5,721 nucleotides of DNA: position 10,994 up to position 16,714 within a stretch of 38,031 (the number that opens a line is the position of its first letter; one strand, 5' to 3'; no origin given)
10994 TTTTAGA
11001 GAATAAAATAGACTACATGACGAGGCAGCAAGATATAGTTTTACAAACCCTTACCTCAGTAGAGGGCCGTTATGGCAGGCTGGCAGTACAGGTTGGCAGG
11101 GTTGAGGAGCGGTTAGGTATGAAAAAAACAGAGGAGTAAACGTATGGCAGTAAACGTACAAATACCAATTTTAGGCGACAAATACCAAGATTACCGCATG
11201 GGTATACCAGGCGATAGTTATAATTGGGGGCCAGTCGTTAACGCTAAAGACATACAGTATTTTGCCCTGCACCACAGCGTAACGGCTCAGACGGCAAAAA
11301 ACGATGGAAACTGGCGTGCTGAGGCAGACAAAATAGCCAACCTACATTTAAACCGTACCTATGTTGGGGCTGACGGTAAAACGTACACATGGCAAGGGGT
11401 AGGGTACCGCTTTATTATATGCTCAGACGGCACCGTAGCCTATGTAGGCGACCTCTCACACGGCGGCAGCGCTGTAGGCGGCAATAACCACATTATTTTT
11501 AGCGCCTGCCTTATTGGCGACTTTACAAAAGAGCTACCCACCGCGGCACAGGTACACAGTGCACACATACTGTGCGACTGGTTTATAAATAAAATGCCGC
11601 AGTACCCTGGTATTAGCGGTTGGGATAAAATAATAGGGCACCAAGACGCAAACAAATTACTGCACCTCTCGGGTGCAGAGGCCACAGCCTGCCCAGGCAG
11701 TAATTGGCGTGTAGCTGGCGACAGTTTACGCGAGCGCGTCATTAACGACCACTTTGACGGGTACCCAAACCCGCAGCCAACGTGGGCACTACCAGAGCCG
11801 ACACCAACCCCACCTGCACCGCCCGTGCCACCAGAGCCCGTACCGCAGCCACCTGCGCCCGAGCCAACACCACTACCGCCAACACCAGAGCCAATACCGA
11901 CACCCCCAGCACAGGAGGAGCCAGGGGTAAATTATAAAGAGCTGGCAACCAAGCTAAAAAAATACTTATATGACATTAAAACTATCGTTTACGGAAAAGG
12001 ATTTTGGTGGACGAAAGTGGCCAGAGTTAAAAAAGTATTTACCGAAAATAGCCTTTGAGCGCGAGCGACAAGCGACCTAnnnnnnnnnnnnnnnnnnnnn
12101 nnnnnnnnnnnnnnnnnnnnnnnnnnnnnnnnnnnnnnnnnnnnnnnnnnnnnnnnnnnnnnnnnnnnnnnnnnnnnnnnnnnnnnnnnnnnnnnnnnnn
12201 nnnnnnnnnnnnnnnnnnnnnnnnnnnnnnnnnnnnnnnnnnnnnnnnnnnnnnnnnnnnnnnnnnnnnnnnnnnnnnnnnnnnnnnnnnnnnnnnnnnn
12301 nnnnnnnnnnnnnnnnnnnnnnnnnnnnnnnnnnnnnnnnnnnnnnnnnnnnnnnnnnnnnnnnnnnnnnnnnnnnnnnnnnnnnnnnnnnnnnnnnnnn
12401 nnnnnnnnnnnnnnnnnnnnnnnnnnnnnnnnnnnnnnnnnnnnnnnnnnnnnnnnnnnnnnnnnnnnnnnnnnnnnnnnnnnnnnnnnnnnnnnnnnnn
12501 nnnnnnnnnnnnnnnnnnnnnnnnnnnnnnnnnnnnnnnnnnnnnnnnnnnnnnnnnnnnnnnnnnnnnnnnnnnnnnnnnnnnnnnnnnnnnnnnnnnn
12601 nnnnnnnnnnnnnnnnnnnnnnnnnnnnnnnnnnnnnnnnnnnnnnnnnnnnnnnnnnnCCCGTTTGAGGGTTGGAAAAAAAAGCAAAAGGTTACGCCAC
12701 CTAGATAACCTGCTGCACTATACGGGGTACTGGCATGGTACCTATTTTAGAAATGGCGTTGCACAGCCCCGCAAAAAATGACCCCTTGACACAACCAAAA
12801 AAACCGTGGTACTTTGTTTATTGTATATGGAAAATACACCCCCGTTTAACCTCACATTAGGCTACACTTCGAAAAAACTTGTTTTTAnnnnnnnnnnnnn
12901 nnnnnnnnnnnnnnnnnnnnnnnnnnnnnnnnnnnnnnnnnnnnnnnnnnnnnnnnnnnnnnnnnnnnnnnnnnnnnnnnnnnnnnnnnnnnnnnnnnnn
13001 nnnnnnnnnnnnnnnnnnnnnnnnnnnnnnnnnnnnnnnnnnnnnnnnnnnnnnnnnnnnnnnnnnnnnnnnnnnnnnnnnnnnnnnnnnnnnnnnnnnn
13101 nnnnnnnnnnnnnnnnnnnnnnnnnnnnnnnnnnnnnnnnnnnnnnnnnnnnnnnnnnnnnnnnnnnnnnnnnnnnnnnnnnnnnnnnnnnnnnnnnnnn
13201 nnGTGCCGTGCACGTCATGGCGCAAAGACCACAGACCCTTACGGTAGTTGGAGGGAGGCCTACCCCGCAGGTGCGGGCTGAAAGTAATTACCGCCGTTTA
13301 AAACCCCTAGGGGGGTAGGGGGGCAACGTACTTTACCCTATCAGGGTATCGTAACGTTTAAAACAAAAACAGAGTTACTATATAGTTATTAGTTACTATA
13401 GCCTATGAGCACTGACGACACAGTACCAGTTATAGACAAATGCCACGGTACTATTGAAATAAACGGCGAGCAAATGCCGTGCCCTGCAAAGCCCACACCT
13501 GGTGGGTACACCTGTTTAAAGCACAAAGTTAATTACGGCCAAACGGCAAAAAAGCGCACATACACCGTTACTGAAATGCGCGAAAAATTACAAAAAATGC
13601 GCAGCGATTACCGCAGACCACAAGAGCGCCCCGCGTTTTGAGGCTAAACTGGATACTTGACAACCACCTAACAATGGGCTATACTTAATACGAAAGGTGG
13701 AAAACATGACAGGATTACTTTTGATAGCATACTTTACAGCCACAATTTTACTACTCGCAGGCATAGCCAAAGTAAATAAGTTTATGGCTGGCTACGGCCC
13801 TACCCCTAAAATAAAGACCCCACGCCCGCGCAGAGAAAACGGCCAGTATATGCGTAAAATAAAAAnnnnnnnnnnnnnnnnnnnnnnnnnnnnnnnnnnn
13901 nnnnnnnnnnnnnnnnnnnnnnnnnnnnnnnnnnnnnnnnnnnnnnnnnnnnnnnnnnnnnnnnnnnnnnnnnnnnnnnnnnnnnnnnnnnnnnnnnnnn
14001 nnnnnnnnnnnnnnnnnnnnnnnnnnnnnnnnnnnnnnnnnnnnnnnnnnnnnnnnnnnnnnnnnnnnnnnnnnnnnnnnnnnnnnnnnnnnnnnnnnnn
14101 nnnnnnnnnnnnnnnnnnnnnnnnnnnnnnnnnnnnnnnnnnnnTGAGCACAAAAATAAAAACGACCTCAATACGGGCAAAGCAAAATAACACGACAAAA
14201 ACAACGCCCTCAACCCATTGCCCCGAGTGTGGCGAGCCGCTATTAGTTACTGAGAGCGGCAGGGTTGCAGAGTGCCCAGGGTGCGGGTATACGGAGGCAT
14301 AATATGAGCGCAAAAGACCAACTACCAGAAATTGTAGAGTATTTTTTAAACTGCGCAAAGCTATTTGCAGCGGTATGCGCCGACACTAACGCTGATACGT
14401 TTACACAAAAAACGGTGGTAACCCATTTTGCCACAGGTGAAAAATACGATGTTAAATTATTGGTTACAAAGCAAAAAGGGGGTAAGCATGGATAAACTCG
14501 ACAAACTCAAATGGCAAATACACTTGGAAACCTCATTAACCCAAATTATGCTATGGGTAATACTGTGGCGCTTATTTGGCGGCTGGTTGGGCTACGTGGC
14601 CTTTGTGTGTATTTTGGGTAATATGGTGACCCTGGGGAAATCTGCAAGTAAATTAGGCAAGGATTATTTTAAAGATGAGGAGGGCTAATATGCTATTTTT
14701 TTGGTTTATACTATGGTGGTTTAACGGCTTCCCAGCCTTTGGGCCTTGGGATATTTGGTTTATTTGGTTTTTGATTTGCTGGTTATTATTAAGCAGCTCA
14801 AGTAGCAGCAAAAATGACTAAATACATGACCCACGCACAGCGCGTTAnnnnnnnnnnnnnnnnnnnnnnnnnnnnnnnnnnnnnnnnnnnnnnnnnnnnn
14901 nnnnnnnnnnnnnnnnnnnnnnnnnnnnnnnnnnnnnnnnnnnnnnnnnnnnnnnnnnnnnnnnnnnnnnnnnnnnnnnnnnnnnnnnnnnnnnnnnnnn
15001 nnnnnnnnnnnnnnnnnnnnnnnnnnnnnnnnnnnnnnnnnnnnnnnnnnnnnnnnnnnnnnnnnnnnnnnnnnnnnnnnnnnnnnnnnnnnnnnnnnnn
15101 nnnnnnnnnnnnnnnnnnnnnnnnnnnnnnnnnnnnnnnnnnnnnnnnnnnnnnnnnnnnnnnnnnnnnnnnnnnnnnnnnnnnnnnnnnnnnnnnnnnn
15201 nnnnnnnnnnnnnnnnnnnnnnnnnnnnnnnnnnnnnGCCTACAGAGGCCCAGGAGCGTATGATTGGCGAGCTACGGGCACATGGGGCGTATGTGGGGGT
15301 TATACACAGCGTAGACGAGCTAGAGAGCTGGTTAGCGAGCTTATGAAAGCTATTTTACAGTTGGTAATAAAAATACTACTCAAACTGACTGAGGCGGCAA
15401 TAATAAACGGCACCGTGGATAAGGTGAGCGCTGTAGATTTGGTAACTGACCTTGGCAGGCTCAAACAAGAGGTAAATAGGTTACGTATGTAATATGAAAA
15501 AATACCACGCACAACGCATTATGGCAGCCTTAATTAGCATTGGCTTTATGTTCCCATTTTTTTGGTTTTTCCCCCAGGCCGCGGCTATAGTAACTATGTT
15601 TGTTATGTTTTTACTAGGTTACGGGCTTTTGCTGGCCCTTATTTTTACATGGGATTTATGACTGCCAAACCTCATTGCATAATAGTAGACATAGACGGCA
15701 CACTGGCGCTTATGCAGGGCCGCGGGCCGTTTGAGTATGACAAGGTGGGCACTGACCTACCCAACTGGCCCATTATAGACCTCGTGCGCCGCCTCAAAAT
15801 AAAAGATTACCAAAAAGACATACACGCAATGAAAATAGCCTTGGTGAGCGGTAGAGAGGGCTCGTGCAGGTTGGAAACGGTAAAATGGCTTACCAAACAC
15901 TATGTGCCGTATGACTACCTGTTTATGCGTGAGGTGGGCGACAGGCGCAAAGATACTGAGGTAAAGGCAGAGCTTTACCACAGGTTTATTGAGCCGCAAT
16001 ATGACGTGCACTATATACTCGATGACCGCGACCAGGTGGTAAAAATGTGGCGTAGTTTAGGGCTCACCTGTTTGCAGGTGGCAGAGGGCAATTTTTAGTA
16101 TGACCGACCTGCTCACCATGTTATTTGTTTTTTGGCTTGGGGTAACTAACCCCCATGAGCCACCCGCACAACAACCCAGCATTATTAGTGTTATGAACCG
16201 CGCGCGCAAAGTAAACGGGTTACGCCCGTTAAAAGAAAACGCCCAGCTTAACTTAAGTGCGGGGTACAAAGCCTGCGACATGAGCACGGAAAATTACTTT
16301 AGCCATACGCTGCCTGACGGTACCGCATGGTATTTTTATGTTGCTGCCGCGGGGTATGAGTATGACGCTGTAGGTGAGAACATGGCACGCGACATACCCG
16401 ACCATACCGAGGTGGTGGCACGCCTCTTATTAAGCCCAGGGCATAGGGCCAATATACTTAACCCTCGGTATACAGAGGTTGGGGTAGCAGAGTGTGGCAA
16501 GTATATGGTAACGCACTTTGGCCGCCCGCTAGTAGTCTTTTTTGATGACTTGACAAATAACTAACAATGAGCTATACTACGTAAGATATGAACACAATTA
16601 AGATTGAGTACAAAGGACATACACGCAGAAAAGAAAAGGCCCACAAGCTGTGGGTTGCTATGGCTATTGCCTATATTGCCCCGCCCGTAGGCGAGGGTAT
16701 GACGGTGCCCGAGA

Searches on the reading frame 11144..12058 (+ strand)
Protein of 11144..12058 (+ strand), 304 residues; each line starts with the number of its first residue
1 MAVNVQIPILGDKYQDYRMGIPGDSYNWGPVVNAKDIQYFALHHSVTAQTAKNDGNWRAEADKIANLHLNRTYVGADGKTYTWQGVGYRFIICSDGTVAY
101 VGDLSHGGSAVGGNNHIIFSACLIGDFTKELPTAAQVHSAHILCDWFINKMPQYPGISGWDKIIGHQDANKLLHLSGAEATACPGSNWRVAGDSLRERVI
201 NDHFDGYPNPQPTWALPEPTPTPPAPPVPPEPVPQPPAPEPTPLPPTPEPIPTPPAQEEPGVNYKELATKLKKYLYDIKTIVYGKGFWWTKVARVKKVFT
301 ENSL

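Call 54: search_protein_families(library=pfam, proteins=[window:11144-12058:+], max_evalue=0.001)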
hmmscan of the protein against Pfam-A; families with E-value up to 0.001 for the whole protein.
window:11144-12058:+ (304 aa): 1 family
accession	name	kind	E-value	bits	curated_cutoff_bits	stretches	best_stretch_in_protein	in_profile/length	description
PF01510.30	Amidase_2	-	6.4e-10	39.9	26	1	35-185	3-130/131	N-acetylmuramoyl-L-alanine amidase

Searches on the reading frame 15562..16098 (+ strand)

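Call 78: search_protein_families(library=pfam, proteins=[window:15562-16098:+], max_evalue=0.01)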
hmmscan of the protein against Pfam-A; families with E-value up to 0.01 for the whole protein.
window:15562-16098:+ (178 aa): 2 families
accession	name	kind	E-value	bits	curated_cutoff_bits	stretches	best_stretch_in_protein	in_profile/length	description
PF25109.1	HAD_PNKP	-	4.2e-49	166.8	27.6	1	37-178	1-143/143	Polynucleotide kinase PNKP phosphatase domain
PF24694.1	LNS2_PITM1-3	-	0.0028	18.1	27.7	1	40-154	1-102/124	PITM 1-3, LNS2 domain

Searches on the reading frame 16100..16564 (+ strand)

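Call 78: search_protein_families(library=pfam, proteins=[window:16100-16564:+], max_evalue=0.01)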
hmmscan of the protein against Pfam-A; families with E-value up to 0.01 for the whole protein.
window:16100-16564:+ (154 aa): 1 family
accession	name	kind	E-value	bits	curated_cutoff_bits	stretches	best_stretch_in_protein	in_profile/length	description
PF00188.32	CAP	-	6.7e-14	53.2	21.1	1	30-130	2-101/117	Cysteine-rich secretory protein family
